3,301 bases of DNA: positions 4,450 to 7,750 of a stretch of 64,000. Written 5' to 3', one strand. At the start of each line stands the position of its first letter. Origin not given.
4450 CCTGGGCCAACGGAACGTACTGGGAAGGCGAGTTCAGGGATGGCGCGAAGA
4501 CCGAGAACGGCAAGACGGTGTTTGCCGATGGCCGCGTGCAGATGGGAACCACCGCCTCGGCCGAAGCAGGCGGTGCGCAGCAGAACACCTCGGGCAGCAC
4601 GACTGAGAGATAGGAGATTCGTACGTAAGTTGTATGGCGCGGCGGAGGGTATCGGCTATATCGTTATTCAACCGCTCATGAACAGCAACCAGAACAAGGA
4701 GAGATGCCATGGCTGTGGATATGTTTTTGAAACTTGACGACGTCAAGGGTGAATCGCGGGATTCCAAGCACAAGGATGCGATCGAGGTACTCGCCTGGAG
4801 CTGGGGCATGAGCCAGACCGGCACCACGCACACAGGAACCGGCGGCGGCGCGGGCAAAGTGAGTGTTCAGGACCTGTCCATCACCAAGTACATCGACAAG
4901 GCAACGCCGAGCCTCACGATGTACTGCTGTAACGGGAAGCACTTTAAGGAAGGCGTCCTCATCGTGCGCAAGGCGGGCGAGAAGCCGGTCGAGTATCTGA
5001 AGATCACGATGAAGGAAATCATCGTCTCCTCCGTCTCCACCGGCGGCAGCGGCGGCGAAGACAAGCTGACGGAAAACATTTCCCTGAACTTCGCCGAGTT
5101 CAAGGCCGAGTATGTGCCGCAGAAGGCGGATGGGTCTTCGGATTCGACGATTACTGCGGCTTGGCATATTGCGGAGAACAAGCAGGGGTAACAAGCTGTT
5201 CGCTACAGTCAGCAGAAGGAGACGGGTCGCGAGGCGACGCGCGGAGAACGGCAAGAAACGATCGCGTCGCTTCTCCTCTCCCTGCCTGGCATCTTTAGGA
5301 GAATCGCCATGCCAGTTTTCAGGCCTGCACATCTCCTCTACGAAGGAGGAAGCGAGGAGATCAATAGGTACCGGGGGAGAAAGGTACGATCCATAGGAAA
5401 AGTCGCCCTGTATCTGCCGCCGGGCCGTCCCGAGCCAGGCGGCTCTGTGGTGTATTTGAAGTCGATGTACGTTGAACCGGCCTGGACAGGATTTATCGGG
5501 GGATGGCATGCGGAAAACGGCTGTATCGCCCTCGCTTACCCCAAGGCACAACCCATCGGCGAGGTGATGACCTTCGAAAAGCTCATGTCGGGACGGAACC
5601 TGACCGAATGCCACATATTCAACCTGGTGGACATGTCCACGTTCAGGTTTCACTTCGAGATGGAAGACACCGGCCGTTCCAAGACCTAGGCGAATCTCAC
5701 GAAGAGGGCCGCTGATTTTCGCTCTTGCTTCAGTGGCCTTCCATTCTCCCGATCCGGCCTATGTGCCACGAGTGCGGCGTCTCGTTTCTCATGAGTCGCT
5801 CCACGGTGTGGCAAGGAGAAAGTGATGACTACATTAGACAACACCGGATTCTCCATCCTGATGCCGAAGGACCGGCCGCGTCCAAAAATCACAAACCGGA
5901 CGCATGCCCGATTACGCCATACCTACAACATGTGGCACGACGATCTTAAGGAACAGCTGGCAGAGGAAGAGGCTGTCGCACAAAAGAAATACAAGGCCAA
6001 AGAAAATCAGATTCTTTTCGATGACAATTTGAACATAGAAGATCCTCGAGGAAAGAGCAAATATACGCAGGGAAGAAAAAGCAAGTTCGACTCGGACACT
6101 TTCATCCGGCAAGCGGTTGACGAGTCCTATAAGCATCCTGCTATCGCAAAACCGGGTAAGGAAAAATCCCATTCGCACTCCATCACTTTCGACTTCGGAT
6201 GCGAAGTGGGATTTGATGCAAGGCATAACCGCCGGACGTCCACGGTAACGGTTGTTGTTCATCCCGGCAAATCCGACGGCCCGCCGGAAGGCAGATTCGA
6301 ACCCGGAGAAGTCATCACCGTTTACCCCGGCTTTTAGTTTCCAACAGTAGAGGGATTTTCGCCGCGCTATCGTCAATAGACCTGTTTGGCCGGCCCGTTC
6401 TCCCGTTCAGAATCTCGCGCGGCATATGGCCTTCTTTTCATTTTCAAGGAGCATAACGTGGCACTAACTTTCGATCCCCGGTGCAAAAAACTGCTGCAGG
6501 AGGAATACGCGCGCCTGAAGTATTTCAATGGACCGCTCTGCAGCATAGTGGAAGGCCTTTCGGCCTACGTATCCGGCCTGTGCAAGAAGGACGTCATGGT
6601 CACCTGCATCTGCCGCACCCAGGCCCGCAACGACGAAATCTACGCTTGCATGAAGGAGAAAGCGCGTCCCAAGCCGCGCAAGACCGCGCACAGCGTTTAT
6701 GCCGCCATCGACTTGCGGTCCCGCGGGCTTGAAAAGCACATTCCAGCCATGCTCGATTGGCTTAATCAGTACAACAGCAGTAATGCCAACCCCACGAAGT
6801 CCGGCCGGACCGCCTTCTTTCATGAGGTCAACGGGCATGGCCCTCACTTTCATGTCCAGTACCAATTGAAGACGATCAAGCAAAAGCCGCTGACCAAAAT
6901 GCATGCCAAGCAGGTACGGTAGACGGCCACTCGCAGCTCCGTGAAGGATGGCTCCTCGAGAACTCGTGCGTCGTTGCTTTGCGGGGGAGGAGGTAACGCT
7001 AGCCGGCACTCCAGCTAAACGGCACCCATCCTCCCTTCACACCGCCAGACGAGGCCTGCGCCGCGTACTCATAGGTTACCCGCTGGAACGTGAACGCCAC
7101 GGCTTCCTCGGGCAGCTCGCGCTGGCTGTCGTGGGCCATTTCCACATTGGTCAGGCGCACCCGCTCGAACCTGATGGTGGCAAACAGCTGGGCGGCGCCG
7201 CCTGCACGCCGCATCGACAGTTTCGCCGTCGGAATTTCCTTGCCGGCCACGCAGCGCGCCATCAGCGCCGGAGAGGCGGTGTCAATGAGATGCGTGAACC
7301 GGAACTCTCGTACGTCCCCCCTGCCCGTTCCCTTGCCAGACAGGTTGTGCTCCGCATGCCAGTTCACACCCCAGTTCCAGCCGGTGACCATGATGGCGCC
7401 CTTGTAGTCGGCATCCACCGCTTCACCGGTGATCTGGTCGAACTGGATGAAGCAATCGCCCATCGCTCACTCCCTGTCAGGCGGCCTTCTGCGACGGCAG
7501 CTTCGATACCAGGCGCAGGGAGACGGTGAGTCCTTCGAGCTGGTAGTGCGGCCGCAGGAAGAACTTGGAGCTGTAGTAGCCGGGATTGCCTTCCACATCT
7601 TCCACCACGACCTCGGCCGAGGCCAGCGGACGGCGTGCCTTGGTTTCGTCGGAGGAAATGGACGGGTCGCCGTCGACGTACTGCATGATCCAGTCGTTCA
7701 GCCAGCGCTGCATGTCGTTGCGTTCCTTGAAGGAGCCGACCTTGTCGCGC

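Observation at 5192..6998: Low-GC three-gene islet behind the Hcp1-type tube gene, between two converging T6SS core operons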

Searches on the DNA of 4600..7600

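Call 93: search_rna_families(source=window, start=4600, end=7600, threshold=evalue, max_evalue=1)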
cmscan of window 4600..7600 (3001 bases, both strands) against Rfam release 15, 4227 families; matches with E-value up to 1: 0.
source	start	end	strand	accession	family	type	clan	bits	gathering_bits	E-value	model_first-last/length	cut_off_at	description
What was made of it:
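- Tried and rejected: Rfam on 4600-7600 (call 93).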

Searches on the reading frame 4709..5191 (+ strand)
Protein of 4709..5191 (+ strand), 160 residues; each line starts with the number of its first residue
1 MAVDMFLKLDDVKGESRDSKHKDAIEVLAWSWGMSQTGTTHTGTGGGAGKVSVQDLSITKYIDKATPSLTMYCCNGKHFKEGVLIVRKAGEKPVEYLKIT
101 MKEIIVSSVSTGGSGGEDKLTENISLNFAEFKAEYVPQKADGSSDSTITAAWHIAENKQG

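Call 3: search_protein_families(library=pfam, proteins=[window:4709-5191:+], max_evalue=1)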
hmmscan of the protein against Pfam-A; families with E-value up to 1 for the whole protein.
window:4709-5191:+ (160 aa): 1 family
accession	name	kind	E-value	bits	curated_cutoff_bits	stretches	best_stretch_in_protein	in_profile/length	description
PF05638.18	T6SS_HCP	-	5.2e-44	150.1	23.5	1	6-135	1-129/129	Type VI secretion system effector, Hcp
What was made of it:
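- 4709..5191 (+): hcp1, the last conserved gene of the tssM-tagF-ppkA-hcp1 operon. Its stop codon is the left edge of the variable slot. Pfam T6SS_HCP 5.2e-44 (call 3).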

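Call 4: search_protein_families(library=ncbifam, proteins=[window:4709-5191:+], max_evalue=1)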
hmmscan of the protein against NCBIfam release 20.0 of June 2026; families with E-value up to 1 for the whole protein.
window:4709-5191:+ (160 aa): 2 families
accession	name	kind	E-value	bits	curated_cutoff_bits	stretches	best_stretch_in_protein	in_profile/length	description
TIGR03344.1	VI_effect_Hcp1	subfamily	7.6e-16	58.4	58.9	1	13-144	13-162/167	type VI secretion system tube protein TssD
NF009452.0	PRK12812.1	equivalog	0.0059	15.9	258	1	19-120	168-270/289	flagellar basal body rod modification protein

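Call 44: find_related_loci(query=window:4709-5191:+, collection=genome_contigs, flank=5000)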
Query window:4709-5191:+ (160 aa) in genome_contigs; peptide patterns used: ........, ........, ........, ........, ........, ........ (x = any residue, [..] = any of these).
599 stretches matched a pattern (row limit reached: there are more); 552 encode a relative of the query (tblastn E <= 1e-3); the best 80 are kept; 80 distinct loci.
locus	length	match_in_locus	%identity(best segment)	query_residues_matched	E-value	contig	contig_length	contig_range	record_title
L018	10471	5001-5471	76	1-157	4e-79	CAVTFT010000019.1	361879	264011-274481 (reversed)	MAG: uncultured beta proteobacterium isolate MFD00822.bin.1.66 genome assembly, contig: contig_71084, whole genome shotg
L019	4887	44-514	78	1-157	2e-76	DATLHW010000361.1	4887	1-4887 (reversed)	MAG TPA_asm: Burkholderiales bacterium isolate SMAG_U13650 k141_4256472, whole genome shotgun sequence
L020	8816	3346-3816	69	1-157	3e-76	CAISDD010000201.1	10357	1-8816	MAG: uncultured proteobacterium isolate MJ-time_bin-6278 genome assembly, contig: bin-6278:201/588, whole genome shotgun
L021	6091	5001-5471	75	1-157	2e-73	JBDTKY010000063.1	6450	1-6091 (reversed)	MAG: Nitrosospira sp. isolate cluster2_bin.89 k127_1173780, whole genome shotgun sequence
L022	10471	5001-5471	75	1-157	1e-73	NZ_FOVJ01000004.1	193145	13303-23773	Nitrosospira briensis strain Nsp8, whole genome shotgun sequence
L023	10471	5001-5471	71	1-157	4e-72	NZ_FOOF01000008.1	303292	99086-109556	Duganella sp. CF458, whole genome shotgun sequence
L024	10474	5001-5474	66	1-158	1e-72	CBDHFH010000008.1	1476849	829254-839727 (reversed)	MAG: Gammaproteobacteria bacterium isolate 989b8df7-e166-46e7-9088-39a086dd6265 genome assembly, contig: contig_8, whole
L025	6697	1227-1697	75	1-157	4e-72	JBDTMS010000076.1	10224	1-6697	MAG: Betaproteobacteria bacterium isolate cluster3_bin.131 NODE_30001_length_10224_cov_5.849346, whole genome shotgun se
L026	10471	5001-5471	71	1-157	5e-72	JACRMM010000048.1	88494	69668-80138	MAG: Deltaproteobacteria bacterium isolate NC_groundwater_1907_Pr3_S2p5_68_52 SR2-18-S2p5_coassembly_scaffold_216608, wh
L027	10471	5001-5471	71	1-157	5e-72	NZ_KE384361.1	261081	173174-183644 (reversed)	Pseudoduganella violaceinigra DSM 15887 H597DRAFT_scaffold00012.12, whole genome shotgun sequence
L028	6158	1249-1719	65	1-157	2e-71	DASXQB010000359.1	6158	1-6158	MAG TPA_asm: Polyangia bacterium isolate SMAG_U5423 k141_5318653, whole genome shotgun sequence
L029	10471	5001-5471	75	1-157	2e-71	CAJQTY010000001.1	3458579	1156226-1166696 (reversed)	MAG: uncultured Rhodocyclaceae bacterium isolate ACC004_d427 genome assembly, contig: ACC004a-d427-utg000020l, whole gen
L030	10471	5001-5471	71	1-157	2e-71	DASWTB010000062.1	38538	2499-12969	MAG TPA_asm: Pseudoduganella sp. isolate SMAG_U3564 k141_316752, whole genome shotgun sequence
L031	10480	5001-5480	66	1-160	3e-71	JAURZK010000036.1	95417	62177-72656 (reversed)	MAG: Rubrivivax sp. isolate E6_concoct.bin.150 E6_k141_14344, whole genome shotgun sequence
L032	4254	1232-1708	65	1-159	9e-71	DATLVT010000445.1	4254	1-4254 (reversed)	MAG TPA_asm: Polyangia bacterium isolate SMAG_U13199 k141_64814, whole genome shotgun sequence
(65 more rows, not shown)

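Call 77: search_protein_families(library=pfam, proteins=[L107:7516-7770:+, L107:7946-8638:+, L110:6548-6889:-, L107:6453-6914:+], max_evalue=0.1)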
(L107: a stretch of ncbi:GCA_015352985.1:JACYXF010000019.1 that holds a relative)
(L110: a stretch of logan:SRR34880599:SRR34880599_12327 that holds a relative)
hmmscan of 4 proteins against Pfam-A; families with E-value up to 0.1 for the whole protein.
L107:7516-7770:+ (84 aa): 0 families

L107:7946-8638:+ (230 aa): 2 families
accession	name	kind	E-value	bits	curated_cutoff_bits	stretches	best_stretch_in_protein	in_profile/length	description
PF07588.17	DUF1554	-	0.00052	20.3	27.5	1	48-80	6-38/136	Protein of unknown function (DUF1554)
PF06482.17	Endostatin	-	0.00073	19.7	29.4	1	44-157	9-118/170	Collagenase NC10 and Endostatin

L110:6548-6889:- (113 aa): 1 family
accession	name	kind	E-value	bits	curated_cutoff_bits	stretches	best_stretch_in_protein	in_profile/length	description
PF17708.6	Gasdermin_C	-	0.068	13.7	36.3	1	40-85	30-74/172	Gasdermin PUB domain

L107:6453-6914:+ (153 aa): 0 families

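Call 89: search_protein_families(library=pfam, proteins=[L112:3105-3599:+, L112:3761-4747:+, L112:4806-5198:+, L111:6792-7820:+, L111:7771-8529:+, L111:10003-10485:+, L111:10498-10926:+, L111:11590-12054:+, L112:326-2194:+], max_evalue=0.05)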
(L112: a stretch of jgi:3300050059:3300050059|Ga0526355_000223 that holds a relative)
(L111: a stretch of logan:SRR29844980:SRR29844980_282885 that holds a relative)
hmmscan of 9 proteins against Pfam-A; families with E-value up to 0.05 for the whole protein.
L112:3105-3599:+ (164 aa): 1 family
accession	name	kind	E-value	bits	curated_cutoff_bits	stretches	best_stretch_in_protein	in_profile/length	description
PF14113.12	Tae4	-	3.6e-14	53.3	27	1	33-156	2-125/125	Type VI secretion system (T6SS), amidase effector protein 4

L112:3761-4747:+ (328 aa): 0 families

L112:4806-5198:+ (130 aa): 0 families

L111:6792-7820:+ (342 aa): 0 families

L111:7771-8529:+ (252 aa): 0 families

L111:10003-10485:+ (160 aa): 0 families

L111:10498-10926:+ (142 aa): 0 families

L111:11590-12054:+ (154 aa): 0 families

L112:326-2194:+ (622 aa): 1 family
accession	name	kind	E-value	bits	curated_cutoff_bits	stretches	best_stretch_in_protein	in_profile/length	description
PF19527.4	DUF6055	-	2.1e-06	27.4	27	1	140-250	124-234/417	Family of unknown function (DUF6055)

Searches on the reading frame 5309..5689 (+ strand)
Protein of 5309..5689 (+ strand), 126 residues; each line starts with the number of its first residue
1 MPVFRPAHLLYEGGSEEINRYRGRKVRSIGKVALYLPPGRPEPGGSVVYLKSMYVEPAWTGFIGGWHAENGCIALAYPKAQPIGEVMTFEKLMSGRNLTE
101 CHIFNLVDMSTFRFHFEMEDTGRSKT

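Call 3: search_protein_families(library=pfam, proteins=[window:5309-5689:+], max_evalue=1)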
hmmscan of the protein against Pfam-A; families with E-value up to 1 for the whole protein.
window:5309-5689:+ (126 aa): 0 families

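Call 4: search_protein_families(library=ncbifam, proteins=[window:5309-5689:+], max_evalue=1)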
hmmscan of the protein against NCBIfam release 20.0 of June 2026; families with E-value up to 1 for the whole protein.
window:5309-5689:+ (126 aa): 0 families

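Call 8: search_solved_structures(query=window:5309-5689:+, max_evalue=10, show_alignments=2)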
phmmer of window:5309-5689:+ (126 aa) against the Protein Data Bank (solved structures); distinct sequences matched with E-value up to 10: 2.
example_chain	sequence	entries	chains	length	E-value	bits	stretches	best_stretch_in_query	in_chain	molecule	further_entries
9g95_B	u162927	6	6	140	0.095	16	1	27-67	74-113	NB10 Nanobody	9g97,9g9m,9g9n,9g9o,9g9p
2lwa_A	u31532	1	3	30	1.2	12.4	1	53-69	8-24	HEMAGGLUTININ FUSION PEPTIDE G8A MUTANT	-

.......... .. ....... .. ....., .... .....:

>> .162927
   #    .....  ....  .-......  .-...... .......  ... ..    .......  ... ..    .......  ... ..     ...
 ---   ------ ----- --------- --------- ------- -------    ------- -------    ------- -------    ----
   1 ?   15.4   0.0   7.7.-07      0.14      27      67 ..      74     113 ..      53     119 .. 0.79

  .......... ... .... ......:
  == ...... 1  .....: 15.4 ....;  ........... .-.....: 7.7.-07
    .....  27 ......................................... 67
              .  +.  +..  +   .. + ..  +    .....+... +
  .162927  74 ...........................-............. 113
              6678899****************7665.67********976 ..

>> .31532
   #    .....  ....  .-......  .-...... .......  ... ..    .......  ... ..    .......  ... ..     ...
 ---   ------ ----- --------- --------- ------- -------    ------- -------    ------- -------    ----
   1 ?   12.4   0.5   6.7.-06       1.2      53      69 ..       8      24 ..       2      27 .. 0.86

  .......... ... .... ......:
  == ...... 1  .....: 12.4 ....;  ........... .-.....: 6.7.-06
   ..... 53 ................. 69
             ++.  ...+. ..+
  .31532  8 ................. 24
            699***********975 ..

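Call 9: search_protein_families(library=phrogs, proteins=[window:5309-5689:+], max_evalue=1)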
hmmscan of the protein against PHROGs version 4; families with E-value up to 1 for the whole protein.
window:5309-5689:+ (126 aa): 0 families

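Call 12: find_homologous_proteins(query=window:5309-5689:+, max_evalue=0.01)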
Query window:5309-5689:+ (126 aa): 1 proteins with E <= 0.01 among 2 candidates.
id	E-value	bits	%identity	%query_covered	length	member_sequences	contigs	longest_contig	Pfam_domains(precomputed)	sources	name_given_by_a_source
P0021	1.5e-44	169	100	59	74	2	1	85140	-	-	-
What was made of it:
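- ORF1 has no homologue (call 12).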

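Call 48: search_protein_families(library=padloc, proteins=[window:5309-5689:+], max_evalue=1)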
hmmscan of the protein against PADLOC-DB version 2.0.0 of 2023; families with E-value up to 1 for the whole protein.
window:5309-5689:+ (126 aa): 0 families

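Call 77: search_protein_families(library=pfam, proteins=[L107:7516-7770:+, L107:7946-8638:+, L110:6548-6889:-, L107:6453-6914:+], max_evalue=0.1)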
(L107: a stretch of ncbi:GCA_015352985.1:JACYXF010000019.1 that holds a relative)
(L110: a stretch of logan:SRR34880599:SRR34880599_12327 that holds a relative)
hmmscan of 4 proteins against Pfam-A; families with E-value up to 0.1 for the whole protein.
L107:7516-7770:+ (84 aa): 0 families

L107:7946-8638:+ (230 aa): 2 families
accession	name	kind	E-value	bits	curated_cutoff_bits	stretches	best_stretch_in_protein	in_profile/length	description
PF07588.17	DUF1554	-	0.00052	20.3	27.5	1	48-80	6-38/136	Protein of unknown function (DUF1554)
PF06482.17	Endostatin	-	0.00073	19.7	29.4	1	44-157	9-118/170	Collagenase NC10 and Endostatin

L110:6548-6889:- (113 aa): 1 family
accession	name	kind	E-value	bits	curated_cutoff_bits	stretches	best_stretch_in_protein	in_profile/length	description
PF17708.6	Gasdermin_C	-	0.068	13.7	36.3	1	40-85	30-74/172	Gasdermin PUB domain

L107:6453-6914:+ (153 aa): 0 families

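Call 89: search_protein_families(library=pfam, proteins=[L112:3105-3599:+, L112:3761-4747:+, L112:4806-5198:+, L111:6792-7820:+, L111:7771-8529:+, L111:10003-10485:+, L111:10498-10926:+, L111:11590-12054:+, L112:326-2194:+], max_evalue=0.05)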
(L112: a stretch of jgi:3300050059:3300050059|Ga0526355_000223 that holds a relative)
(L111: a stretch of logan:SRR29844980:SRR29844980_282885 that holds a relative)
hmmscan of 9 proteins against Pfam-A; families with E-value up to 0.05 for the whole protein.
L112:3105-3599:+ (164 aa): 1 family
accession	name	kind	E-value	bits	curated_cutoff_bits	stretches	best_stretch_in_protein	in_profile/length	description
PF14113.12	Tae4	-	3.6e-14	53.3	27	1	33-156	2-125/125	Type VI secretion system (T6SS), amidase effector protein 4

L112:3761-4747:+ (328 aa): 0 families

L112:4806-5198:+ (130 aa): 0 families

L111:6792-7820:+ (342 aa): 0 families

L111:7771-8529:+ (252 aa): 0 families

L111:10003-10485:+ (160 aa): 0 families

L111:10498-10926:+ (142 aa): 0 families

L111:11590-12054:+ (154 aa): 0 families

L112:326-2194:+ (622 aa): 1 family
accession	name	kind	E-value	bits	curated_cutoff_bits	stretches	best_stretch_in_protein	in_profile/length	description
PF19527.4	DUF6055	-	2.1e-06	27.4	27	1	140-250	124-234/417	Family of unknown function (DUF6055)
